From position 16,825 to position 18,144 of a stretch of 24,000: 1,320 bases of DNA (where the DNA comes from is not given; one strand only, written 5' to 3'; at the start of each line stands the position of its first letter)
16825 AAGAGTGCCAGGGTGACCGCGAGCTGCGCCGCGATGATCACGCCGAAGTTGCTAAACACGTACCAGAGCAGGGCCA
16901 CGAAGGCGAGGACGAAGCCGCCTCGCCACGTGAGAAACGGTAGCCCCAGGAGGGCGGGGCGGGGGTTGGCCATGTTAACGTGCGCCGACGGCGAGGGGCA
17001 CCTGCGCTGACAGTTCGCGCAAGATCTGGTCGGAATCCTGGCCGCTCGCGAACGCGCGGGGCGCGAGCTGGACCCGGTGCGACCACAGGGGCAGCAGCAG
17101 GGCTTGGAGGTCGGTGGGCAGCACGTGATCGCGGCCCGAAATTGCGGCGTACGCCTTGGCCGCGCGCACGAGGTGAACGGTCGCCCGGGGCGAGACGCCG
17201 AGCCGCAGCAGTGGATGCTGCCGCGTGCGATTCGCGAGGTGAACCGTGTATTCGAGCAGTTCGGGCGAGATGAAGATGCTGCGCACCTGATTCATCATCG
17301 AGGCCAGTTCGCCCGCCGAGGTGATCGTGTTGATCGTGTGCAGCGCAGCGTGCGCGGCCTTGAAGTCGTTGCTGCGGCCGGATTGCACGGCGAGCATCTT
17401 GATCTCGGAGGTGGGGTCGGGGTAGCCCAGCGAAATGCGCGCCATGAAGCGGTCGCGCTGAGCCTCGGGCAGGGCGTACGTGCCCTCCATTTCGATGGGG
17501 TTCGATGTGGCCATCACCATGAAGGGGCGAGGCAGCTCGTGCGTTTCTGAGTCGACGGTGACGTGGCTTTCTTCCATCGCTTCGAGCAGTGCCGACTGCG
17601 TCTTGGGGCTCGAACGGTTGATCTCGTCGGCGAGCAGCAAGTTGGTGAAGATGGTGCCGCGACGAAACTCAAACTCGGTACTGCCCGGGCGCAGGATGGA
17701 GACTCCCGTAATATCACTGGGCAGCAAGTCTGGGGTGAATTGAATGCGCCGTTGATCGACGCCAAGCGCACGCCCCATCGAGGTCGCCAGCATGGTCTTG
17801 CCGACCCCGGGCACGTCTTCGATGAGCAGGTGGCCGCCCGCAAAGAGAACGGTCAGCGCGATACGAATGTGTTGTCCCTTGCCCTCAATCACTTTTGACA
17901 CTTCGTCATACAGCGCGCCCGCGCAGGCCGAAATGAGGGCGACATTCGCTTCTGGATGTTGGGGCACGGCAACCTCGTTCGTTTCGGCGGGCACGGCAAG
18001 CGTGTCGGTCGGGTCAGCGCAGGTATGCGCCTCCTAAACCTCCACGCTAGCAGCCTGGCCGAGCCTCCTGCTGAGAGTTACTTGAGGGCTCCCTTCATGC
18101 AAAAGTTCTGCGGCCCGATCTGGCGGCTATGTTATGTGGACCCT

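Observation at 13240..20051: YcaO-superfamily gene placed co-directionally in front of a MoxR / DUF58 / transglutaminase triad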

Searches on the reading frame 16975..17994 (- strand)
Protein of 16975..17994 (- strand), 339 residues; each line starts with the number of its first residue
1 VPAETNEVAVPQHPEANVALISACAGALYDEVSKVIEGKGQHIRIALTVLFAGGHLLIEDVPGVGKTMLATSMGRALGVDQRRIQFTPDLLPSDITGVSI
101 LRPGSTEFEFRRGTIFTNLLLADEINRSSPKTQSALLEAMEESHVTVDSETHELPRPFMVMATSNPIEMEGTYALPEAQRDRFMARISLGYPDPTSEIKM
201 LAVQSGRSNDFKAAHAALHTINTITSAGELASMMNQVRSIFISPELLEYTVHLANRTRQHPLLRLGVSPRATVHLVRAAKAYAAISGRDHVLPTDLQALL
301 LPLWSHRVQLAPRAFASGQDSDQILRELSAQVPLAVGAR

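Call 3: search_protein_families(library=pfam, proteins=[window:16975-17994:-], max_evalue=0.01)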
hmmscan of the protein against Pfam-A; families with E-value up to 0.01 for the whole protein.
window:16975-17994:- (339 aa): 8 families
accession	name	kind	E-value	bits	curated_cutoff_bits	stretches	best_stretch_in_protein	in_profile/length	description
PF07726.17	AAA_3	-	6.3e-61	204.5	27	1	55-184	1-130/131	ATPase family associated with various cellular activities (AAA)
PF17863.7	AAA_lid_2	-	1.4e-22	79.7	22.7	1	256-327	2-73/74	AAA lid domain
PF07728.20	AAA_5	-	1.9e-11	44.6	22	1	61-183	7-139/139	AAA domain (dynein-related subfamily)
PF01078.27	Mg_chelatase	-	2e-06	27.8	20.3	1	41-75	9-44/207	Magnesium chelatase, subunit ChlI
PF00004.35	AAA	-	0.00031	21.6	21.2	1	61-189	6-129/131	ATPase family associated with various cellular activities (AAA)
PF20030.5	bpMoxR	-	0.00033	20.2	27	1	31-202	9-179/205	MoxR domain in the MoxR-vWA-beta-propeller ternary systems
PF05496.18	RuvB_N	-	0.00074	19.7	27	1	54-146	34-114/159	Holliday junction DNA helicase RuvB P-loop domain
PF17868.7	AAA_lid_8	-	0.0012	19.1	22.8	1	266-306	21-61/72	AAA lid domain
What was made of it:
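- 16975..17994 (-): MoxR-family AAA+ ATPase (339 aa), first gene of the conserved triad. AAA_3 6e-61 and AAA_lid_2 1e-22 (call 3).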

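Call 4: search_protein_families(library=ncbifam, proteins=[window:16975-17994:-], max_evalue=0.01)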
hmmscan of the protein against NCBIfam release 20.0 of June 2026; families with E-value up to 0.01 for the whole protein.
window:16975-17994:- (339 aa): 12 families
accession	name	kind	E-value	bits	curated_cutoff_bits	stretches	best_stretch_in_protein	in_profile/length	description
TIGR02031.1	BchD-ChlD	equivalog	1.9e-13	50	499.55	1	118-300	93-263/608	magnesium chelatase ATPase subunit D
TIGR02442.1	Cob-chelat-sub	hypoth_equivalog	3.5e-08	32.4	779.45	1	118-323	129-325/641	putative cobaltochelatase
TIGR02640.1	gas_vesic_GvpN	equivalog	1.3e-06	28.1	266.8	1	120-209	109-202/262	gas vesicle protein GvpN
NF047784.1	MadB_ATPase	equivalog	1.3e-06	27.8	475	0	119-206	141-223/298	MadB family AAA-type ATPase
NF010054.0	PRK13531.1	equivalog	4e-06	26.1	681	1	42-306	28-287/498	ATPase RavA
NF001679.0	PRK00440.1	equivalog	0.00013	21.1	303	1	55-142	41-129/322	replication factor C small subunit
TIGR00368.1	TIGR00368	hypoth_equivalog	0.00053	18.7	362.4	0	37-73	195-231/499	YifB family Mg chelatase-like AAA ATPase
NF000868.0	PRK00080.1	equivalog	0.0016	17.4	282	1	54-146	52-132/330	Holliday junction branch migration DNA helicase RuvB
TIGR00635.1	ruvB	equivalog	0.0017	17.5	299.05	1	54-145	31-110/305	Holliday junction branch migration DNA helicase RuvB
NF007365.0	PRK09862.1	equivalog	0.0017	17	530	0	26-73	184-230/506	YifB family Mg chelatase-like AAA ATPase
NF009943.0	PRK13406.1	equivalog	0.0054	15.3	571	0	126-316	103-257/585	magnesium chelatase subunit D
NF009883.0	PRK13341.1-4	equivalog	0.0063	14.4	668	1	38-155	41-151/729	AAA family ATPase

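Call 36: find_homologous_proteins(query=window:16975-17994:-, max_evalue=1e-40)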
Query window:16975-17994:- (339 aa): 7998 proteins with E <= 1e-40 among 8000 candidates; the best 120 are listed.
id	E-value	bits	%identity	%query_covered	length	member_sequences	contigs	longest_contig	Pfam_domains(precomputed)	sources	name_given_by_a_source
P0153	1.4e-216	735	100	100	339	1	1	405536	PF07726.18,PF17863.8,PF07728.21,PF01078.28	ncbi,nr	ncbi:MoxR family ATPase [Micrococcales bacterium 31B]|nr:MoxR family ATPase [Micrococcales bacterium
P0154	4.6e-106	372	58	90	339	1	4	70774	PF07726.18,PF17863.8,PF07728.21,PF01078.28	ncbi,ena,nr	ncbi:MAG: MoxR family ATPase [Nocardioidaceae bacterium]|nr:MoxR family ATPase [Nocardioidaceae bact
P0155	4.6e-106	372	58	90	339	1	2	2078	PF07726.18,PF17863.8,PF07728.21,PF01078.28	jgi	jgi:MoxR-like ATPase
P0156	6.2e-106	372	58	90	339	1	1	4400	PF07726.18,PF17863.8,PF07728.21,PF01078.28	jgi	-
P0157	8.4e-106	371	58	90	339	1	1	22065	PF07726.18,PF17863.8,PF07728.21,PF01078.28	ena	-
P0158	8.5e-106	371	58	90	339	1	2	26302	PF07726.18,PF17863.8,PF07728.21,PF01078.28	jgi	-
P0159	1.9e-105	370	57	90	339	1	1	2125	PF07726.18,PF17863.8,PF07728.21,PF01078.28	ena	-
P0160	2.0e-105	370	57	90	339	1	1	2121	PF07726.18,PF17863.8,PF07728.21,PF01078.28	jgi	-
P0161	6.3e-105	369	58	90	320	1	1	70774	PF07726.18,PF17863.8,PF07728.21,PF01078.28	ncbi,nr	ncbi:MAG: MoxR family ATPase [Actinomycetota bacterium]|nr:MoxR family ATPase [Actinomycetota bacter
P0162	6.9e-105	368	54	96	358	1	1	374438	PF20030.6,PF07726.18,PF00493.30,PF00004.36,PF17863.8,PF07728.21,PF01078.28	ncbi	ncbi:AAA family ATPase [Brachybacterium sp. DNPG3]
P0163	8.8e-105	368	57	90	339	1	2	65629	PF07726.18,PF17863.8,PF07728.21,PF01078.28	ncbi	ncbi:MoxR family ATPase [soil metagenome]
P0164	1.5e-104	367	54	96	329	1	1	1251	PF07726.18,PF00004.36,PF17863.8,PF07728.21,PF01078.28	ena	-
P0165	1.9e-104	367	55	93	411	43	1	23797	PF20030.6,PF07726.18,PF00493.30,PF00004.36,PF17863.8,PF07728.21,PF01078.28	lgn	-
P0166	2.9e-104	366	53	94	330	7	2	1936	PF20030.6,PF07726.18,PF00493.30,PF00004.36,PF17863.8,PF07728.21,PF01078.28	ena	-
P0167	4.5e-104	366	53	98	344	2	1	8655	PF07726.18,PF00004.36,PF17863.8,PF07728.21,PF01078.28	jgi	jgi:MoxR-like ATPase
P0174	3.0e-103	363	55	94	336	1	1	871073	PF07726.18,PF00004.36,PF17863.8,PF07728.21,PF01078.28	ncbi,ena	-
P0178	7.5e-103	362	54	95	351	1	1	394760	PF07726.18,PF17863.8,PF07728.21,PF01078.28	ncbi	-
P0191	1.1e-101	358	57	91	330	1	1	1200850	PF20030.6,PF07726.18,PF00004.36,PF17863.8,PF07728.21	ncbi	ncbi:MAG: MoxR family ATPase [Candidatus Nanopelagicales bacterium]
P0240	5.1e-100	352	54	93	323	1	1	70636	PF07726.18,PF00004.36,PF17863.8,PF07728.21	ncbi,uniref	ncbi:AAA family ATPase [Georgenia sp. H159]|uniref:AAA family ATPase n=1 Tax=Georgenia sp. H159 TaxI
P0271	1.7e-99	351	56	92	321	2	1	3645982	PF07726.18,PF00004.36,PF17863.8,PF07728.21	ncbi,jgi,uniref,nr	ncbi:MoxR family ATPase [Microbacterium horticulturae]|uniref:MoxR family ATPase n=2 Tax=Microbacter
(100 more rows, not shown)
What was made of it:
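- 16975..17994 (-): Best relatives are 53-58% identical actinobacterial MoxR proteins (call 36).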

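Call 37: find_encoding_contigs(protein=P0162, flank=9000, max_places=1)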
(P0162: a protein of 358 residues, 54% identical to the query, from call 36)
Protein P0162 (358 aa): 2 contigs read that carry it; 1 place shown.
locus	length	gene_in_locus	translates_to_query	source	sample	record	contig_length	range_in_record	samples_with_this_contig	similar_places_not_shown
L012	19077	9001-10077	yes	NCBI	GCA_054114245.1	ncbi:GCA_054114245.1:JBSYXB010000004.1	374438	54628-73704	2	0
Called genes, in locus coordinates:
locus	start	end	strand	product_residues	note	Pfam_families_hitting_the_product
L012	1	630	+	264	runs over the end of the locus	PF07729:FCD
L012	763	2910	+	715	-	-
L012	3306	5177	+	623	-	PF20597:pAdhesive_15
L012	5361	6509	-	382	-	PF01544:CorA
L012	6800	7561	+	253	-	PF19786:DUF6270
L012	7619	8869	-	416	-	-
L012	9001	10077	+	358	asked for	PF20030:bpMoxR (weak), PF00493:MCM (faint), PF01078:Mg_chelatase (faint), PF00004:AAA, PF07726:AAA_3, PF07728:AAA_5, PF17863:AAA_lid_2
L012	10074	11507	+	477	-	-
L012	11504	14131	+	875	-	PF11992:TgpA_N, PF01841:Transglut_core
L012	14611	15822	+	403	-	-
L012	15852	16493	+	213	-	PF00677:Lum_binding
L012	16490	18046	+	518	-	-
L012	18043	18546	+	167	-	PF00885:DMRL_synthase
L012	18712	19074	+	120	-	PF02656:DUF202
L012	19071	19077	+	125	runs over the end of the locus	PF02656:DUF202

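Call 38: find_encoding_contigs(protein=P0154, flank=9000, max_places=1)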
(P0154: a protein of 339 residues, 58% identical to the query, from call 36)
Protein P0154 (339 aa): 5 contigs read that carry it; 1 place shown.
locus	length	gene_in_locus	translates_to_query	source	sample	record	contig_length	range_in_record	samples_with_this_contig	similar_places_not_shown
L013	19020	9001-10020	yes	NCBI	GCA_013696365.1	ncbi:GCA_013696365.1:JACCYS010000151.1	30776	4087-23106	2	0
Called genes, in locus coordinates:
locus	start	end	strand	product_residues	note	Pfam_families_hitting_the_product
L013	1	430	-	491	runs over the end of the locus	PF21799:MurD-like_N, PF08245:Mur_ligase_M, PF02875:Mur_ligase_C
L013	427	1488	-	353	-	PF10555:MraY_sig1 (weak), PF00953:Glycos_transf_4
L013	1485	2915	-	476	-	PF01225:Mur_ligase, PF08245:Mur_ligase_M, PF02875:Mur_ligase_C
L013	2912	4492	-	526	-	PF01225:Mur_ligase, PF08245:Mur_ligase_M, PF02875:Mur_ligase_C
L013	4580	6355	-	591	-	PF03717:PBP_dimer, PF00905:Transpeptidase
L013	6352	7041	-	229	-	-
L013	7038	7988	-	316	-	PF01795:Methyltransf_5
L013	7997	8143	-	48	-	-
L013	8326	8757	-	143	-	PF02381:MraZ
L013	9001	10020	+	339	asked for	PF01078:Mg_chelatase (faint), PF07726:AAA_3, PF07728:AAA_5, PF17863:AAA_lid_2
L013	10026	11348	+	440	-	PF01882:DUF58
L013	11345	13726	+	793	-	PF11992:TgpA_N, PF01841:Transglut_core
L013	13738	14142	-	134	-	PF11239:DUF3040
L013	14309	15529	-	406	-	PF00817:IMS, PF11798:IMS_HHH (weak), PF21999:IMS_HHH_1 (weak), PF11799:IMS_C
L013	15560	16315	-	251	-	PF13489:Methyltransf_23, PF01209:Ubie_methyltran (weak), PF05401:NodS (weak), PF08241:Methyltransf_11, PF08242:Methyltransf_12, PF13649:Methyltransf_25, PF13847:Methyltransf_31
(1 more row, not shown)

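Call 39: find_encoding_contigs(protein=P0271, flank=9000, max_places=1)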
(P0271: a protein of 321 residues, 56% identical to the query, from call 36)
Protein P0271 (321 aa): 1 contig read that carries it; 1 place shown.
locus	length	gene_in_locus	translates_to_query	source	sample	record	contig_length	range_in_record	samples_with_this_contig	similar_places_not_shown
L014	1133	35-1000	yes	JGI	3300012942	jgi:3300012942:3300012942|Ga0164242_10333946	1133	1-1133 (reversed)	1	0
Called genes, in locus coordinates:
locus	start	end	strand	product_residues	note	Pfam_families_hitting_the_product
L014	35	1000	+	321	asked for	PF00004:AAA (weak), PF07726:AAA_3, PF07728:AAA_5, PF17863:AAA_lid_2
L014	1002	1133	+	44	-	?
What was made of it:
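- Tried and rejected: P0271 was only on a 1.1-kb contig (call 39).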

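Call 40: find_encoding_contigs(protein=P0174, flank=7000, max_places=1)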
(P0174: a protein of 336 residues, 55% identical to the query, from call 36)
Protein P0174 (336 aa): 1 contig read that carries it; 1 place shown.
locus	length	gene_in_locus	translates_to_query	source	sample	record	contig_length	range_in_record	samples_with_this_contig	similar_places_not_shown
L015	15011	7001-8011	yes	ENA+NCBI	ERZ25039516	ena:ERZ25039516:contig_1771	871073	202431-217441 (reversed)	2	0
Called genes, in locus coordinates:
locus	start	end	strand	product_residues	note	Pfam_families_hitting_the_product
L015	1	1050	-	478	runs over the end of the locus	PF01225:Mur_ligase, PF08245:Mur_ligase_M, PF02875:Mur_ligase_C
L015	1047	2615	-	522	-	PF01225:Mur_ligase, PF08245:Mur_ligase_M, PF02875:Mur_ligase_C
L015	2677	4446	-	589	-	PF03717:PBP_dimer, PF00905:Transpeptidase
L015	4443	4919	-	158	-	-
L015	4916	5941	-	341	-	PF01795:Methyltransf_5, PF13649:Methyltransf_25 (faint)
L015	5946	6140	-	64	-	-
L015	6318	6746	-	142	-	PF02381:MraZ, PF04014:MazE_antitoxin (faint), PF02381:MraZ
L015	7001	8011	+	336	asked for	PF01078:Mg_chelatase (faint), PF00004:AAA (weak), PF07726:AAA_3, PF07728:AAA_5, PF17863:AAA_lid_2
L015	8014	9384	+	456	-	PF01882:DUF58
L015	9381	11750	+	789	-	PF11992:TgpA_N, PF01841:Transglut_core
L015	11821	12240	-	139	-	PF11239:DUF3040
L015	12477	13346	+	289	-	PF01471:PG_binding_1, PF03734:YkuD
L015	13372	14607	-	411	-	PF00817:IMS, PF11798:IMS_HHH (weak), PF21999:IMS_HHH_1 (weak), PF11799:IMS_C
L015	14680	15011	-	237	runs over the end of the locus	PF13489:Methyltransf_23, PF01209:Ubie_methyltran (weak), PF05175:MTS (faint), PF13847:Methyltransf_31, PF08241:Methyltransf_11, PF08242:Methyltransf_12, PF13649:Methyltransf_25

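Call 41: find_encoding_contigs(protein=P0178, flank=7000, max_places=1)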
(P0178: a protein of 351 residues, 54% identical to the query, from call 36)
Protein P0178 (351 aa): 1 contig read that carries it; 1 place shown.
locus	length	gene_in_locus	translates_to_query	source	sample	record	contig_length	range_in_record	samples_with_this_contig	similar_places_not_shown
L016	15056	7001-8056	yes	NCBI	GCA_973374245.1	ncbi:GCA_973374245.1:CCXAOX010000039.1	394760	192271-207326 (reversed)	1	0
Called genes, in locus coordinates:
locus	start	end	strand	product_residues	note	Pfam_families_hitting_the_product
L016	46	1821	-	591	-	PF03717:PBP_dimer, PF00905:Transpeptidase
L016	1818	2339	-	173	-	-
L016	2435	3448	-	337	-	PF01795:Methyltransf_5, PF13649:Methyltransf_25 (weak)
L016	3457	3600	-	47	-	-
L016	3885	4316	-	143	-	PF02381:MraZ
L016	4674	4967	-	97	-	PF07045:DUF1330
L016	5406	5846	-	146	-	PF00903:Glyoxalase, PF18029:Glyoxalase_6 (weak)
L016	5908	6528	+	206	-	PF01243:PNPOx_N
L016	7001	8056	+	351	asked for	PF01078:Mg_chelatase (faint), PF07726:AAA_3, PF07728:AAA_5, PF17863:AAA_lid_2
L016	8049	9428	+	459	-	PF01882:DUF58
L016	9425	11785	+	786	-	PF11992:TgpA_N, PF01841:Transglut_core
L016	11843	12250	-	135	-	PF11239:DUF3040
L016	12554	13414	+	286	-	PF01471:PG_binding_1, PF03734:YkuD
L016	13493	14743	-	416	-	PF00817:IMS, PF11798:IMS_HHH (faint), PF21999:IMS_HHH_1 (weak), PF11799:IMS_C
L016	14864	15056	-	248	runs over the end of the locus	PF01209:Ubie_methyltran (weak), PF13489:Methyltransf_23, PF13649:Methyltransf_25, PF13847:Methyltransf_31, PF08241:Methyltransf_11, PF08242:Methyltransf_12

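Call 42: find_encoding_contigs(protein=P0240, flank=7000, max_places=1)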
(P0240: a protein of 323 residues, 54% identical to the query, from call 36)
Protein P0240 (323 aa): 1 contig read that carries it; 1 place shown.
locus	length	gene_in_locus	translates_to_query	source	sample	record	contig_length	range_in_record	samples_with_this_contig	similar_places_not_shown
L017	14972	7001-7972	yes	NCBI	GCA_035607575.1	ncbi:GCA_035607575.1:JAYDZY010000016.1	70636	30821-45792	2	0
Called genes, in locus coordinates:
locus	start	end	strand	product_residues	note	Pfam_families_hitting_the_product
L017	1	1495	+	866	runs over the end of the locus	PF02687:FtsX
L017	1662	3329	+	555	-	PF05036:SPOR, PF09992:NAGPA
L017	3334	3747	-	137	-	-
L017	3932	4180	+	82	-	PF02467:Whib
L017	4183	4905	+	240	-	PF09335:VTT_dom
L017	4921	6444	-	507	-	PF12282:GAF_PdtaS, PF08448:PAS_4 (weak), PF07536:HWE_HK (weak), PF07568:HisKA_2, PF13581:HATPase_c_2, PF02518:HATPase_c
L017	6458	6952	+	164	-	PF10698:DUF2505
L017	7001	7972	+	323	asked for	PF00004:AAA (weak), PF07726:AAA_3, PF07728:AAA_5, PF17863:AAA_lid_2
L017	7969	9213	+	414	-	PF01882:DUF58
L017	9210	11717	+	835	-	PF11992:TgpA_N, PF01841:Transglut_core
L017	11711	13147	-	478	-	PF00479:G6PD_N, PF02781:G6PD_C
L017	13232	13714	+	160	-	PF02566:OsmC (weak)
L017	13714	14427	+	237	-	-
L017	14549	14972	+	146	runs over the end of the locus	PF17886:ArsA_HSP20 (faint), PF00011:HSP20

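Call 43: find_encoding_contigs(protein=P0191, flank=7000, max_places=1)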
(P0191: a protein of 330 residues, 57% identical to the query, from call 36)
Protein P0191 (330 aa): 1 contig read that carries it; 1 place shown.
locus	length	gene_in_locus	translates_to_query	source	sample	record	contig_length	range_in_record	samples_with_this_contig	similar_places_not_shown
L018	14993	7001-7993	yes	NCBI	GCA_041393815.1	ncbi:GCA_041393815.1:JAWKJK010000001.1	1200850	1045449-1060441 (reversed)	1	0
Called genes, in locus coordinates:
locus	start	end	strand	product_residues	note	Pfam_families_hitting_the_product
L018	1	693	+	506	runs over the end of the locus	PF02113:Peptidase_S13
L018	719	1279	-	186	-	PF06271:RDD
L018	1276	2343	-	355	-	-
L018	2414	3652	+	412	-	PF03583:LIP, PF12146:Hydrolase_4 (weak)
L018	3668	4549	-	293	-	PF01734:Patatin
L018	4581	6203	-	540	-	-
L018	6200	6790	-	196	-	PF00239:Resolvase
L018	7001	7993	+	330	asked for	PF20030:bpMoxR (faint), PF00004:AAA (weak), PF07726:AAA_3, PF07728:AAA_5, PF17863:AAA_lid_2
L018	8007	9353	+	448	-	PF01882:DUF58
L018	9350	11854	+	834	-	PF11992:TgpA_N, PF01841:Transglut_core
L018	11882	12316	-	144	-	PF11239:DUF3040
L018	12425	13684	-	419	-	PF00817:IMS, PF21999:IMS_HHH_1 (weak), PF11799:IMS_C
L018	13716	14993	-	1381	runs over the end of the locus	-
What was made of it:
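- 16975..17994 (-): In 6 of 6 relatives with flank it is the first gene of MoxR-DUF58-TgpA (calls 37, 38, 40-43).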
